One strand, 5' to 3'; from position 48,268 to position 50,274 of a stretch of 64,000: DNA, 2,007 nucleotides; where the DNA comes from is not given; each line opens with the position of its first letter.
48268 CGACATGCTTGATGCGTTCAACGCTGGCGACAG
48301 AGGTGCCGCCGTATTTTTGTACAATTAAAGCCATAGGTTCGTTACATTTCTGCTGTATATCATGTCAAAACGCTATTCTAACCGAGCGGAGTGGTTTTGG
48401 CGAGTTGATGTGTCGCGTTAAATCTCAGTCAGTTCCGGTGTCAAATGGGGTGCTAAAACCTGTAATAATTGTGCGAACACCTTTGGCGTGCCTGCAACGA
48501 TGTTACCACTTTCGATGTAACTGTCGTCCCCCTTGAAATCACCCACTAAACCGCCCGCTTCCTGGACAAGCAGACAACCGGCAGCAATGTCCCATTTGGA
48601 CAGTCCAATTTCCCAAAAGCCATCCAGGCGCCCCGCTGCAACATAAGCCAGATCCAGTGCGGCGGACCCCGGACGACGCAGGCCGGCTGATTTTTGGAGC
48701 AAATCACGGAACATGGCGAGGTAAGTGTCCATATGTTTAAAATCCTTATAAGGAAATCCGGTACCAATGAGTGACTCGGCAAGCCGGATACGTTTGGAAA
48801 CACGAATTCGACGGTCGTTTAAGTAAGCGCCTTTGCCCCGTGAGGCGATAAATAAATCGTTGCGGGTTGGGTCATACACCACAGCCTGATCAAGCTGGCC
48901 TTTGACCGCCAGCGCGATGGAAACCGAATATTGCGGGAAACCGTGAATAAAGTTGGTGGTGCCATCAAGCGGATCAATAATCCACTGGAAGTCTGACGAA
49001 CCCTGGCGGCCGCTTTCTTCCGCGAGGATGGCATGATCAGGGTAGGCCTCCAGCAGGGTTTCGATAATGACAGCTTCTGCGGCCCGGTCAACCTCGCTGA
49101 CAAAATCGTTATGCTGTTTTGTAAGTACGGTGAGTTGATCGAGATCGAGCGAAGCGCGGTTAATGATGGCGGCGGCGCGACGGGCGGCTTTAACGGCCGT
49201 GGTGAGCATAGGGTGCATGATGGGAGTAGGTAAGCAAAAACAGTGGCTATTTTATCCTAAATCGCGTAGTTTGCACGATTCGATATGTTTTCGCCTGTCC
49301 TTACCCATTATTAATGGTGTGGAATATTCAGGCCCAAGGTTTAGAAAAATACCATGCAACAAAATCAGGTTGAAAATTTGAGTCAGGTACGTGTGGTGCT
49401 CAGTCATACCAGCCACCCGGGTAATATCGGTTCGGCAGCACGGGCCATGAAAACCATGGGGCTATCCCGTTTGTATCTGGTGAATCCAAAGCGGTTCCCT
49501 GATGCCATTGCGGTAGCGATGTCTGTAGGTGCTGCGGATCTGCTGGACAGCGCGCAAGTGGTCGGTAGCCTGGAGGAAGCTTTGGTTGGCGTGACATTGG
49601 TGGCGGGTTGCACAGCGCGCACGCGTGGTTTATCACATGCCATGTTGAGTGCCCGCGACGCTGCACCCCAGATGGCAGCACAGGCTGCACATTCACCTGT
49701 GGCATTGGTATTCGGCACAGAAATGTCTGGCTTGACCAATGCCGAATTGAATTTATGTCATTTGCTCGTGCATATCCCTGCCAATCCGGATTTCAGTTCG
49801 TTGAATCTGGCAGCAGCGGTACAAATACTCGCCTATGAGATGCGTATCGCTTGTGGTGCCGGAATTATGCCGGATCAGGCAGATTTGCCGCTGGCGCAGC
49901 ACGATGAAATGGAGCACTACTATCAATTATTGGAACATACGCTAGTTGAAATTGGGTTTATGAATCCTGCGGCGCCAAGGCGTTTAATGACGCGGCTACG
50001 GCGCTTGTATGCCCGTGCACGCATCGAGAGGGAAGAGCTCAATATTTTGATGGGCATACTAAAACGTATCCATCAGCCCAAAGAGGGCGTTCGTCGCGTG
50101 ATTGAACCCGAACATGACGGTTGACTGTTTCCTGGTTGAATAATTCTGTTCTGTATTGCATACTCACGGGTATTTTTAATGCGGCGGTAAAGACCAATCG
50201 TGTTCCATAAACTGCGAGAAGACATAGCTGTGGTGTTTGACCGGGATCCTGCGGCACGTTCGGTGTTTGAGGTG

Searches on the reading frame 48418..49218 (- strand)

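Call 56: search_protein_families(library=pfam, proteins=[window:48418-49218:-], max_evalue=0.001)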
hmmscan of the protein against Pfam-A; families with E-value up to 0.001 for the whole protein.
window:48418-49218:- (266 aa): 1 family
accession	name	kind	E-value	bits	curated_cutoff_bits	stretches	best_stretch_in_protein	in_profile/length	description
PF00459.30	Inositol_P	-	1.2e-68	232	27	1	2-251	3-261/271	Inositol monophosphatase family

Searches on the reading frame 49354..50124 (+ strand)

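Call 56: search_protein_families(library=pfam, proteins=[window:49354-50124:+], max_evalue=0.001)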
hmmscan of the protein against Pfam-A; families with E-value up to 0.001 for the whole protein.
window:49354-50124:+ (256 aa): 1 family
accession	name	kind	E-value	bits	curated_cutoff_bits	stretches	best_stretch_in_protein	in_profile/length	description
PF00588.24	SpoU_methylase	-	4e-29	102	29.7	1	12-161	2-142/142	SpoU rRNA Methylase family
